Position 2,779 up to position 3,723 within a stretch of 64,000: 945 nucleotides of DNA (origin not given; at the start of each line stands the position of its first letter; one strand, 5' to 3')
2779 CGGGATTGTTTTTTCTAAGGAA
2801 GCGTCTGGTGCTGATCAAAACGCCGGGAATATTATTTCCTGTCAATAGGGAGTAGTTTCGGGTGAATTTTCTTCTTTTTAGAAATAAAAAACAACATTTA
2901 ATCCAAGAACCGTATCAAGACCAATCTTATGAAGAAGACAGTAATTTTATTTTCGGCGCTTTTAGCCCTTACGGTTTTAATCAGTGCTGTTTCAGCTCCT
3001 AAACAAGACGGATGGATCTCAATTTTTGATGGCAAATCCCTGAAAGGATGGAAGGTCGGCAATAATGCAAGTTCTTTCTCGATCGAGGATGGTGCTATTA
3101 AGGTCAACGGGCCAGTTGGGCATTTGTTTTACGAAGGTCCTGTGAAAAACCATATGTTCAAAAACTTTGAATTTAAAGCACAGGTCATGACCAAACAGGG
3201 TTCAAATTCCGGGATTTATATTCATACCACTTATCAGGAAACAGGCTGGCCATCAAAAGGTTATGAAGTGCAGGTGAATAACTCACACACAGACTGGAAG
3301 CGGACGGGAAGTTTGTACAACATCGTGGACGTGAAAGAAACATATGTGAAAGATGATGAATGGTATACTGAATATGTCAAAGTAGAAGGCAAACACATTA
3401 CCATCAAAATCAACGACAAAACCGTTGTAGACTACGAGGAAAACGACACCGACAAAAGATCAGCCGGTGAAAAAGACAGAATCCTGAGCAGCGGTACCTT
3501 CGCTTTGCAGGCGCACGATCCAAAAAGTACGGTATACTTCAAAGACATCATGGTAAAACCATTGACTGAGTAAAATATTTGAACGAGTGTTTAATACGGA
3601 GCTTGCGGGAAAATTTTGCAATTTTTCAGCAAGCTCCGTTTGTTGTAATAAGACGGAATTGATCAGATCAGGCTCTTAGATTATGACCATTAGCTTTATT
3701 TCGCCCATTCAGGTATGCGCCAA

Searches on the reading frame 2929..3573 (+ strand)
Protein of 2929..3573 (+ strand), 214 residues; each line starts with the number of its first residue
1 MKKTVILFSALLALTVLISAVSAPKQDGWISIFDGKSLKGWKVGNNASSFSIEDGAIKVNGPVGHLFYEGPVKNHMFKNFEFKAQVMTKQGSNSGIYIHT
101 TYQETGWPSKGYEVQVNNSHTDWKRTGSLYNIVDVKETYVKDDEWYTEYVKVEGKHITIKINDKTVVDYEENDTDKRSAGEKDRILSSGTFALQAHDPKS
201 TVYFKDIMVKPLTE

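Call 70: search_protein_families(library=pfam, proteins=[window:2929-3573:+], max_evalue=0.0001)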
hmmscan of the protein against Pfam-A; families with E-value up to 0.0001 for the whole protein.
window:2929-3573:+ (214 aa): 1 family
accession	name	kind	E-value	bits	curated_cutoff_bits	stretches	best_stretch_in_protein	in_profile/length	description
PF06439.18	3keto-disac_hyd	-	8e-42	143.8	26.8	1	28-210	1-187/187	3-keto-disaccharide hydrolase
